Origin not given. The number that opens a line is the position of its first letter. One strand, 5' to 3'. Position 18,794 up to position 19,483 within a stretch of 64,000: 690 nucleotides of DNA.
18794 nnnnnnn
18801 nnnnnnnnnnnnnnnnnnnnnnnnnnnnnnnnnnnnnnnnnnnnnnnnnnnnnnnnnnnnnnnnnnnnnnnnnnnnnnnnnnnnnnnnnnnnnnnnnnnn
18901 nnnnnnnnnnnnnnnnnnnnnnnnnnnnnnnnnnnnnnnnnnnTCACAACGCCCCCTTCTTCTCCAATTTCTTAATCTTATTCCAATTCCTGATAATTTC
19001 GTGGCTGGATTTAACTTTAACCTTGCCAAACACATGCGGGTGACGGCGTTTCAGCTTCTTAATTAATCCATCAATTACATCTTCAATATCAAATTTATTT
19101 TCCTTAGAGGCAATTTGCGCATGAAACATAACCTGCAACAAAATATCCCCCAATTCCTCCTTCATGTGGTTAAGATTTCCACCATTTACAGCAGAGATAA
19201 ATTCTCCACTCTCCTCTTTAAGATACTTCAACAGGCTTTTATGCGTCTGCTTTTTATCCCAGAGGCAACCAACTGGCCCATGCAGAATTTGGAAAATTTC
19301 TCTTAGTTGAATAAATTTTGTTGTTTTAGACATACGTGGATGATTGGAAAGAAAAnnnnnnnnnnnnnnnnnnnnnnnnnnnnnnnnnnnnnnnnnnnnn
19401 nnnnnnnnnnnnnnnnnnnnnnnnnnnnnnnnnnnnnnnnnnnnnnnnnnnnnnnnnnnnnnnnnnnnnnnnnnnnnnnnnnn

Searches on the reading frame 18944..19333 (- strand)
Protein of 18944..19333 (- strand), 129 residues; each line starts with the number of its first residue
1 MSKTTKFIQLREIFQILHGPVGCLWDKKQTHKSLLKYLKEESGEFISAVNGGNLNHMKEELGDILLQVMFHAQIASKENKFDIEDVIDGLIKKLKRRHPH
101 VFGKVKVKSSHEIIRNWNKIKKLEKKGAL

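Call 3: search_protein_families(library=pfam, proteins=[window:18944-19333:-])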
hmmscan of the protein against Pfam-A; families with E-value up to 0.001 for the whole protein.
window:18944-19333:- (129 aa): 2 families
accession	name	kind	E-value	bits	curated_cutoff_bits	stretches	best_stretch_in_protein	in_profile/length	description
PF03819.22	MazG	-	3.8e-30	104.4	22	1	29-102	1-74/74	MazG nucleotide pyrophosphohydrolase domain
PF01503.22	PRA-PH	-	9.4e-06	26.4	21.3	1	26-91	21-83/86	Phosphoribosyl-ATP pyrophosphohydrolase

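Call 4: search_protein_families(library=ncbifam, proteins=[window:18944-19333:-])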
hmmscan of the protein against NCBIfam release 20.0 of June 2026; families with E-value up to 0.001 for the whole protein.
window:18944-19333:- (129 aa): 10 families
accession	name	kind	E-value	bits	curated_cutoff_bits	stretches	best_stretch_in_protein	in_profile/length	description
NF052436.1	YabN_Meth_PPase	exception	6.6e-48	163.9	525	1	3-126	227-350/486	bifunctional methyltransferase/pyrophosphohydrolase YabN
NF008986.0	PRK12333.1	equivalog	9.4e-43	146.6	292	1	9-127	3-121/204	nucleoside triphosphate pyrophosphohydrolase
NF007113.1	PRK09562.1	equivalog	3.5e-42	144.8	208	1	8-126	3-122/251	nucleoside triphosphate pyrophosphohydrolase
TIGR00444.1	mazG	subfamily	9.2e-40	136.8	148.3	1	15-126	3-115/248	MazG family protein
NF008991.0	PRK12334.2-3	equivalog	6.3e-34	118.1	696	1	14-126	143-257/454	nucleoside triphosphate pyrophosphohydrolase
NF008988.0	PRK12334.1-4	equivalog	1.4e-33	116.2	501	1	10-126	136-252/335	nucleoside triphosphate pyrophosphohydrolase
NF008989.0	PRK12334.2-1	equivalog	8.2e-33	113.8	494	1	7-126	115-237/328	nucleoside triphosphate pyrophosphohydrolase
NF008990.0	PRK12334.2-2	equivalog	2.1e-31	109.7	884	1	14-125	151-264/436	nucleoside triphosphate pyrophosphohydrolase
NF008987.0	PRK12334.1-1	equivalog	5.1e-26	91.6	375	1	25-126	103-205/326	nucleoside triphosphate pyrophosphohydrolase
TIGR03188.1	histidine_hisI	equivalog_domain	0.00013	22.1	42.7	1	30-89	28-83/84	phosphoribosyl-ATP diphosphatase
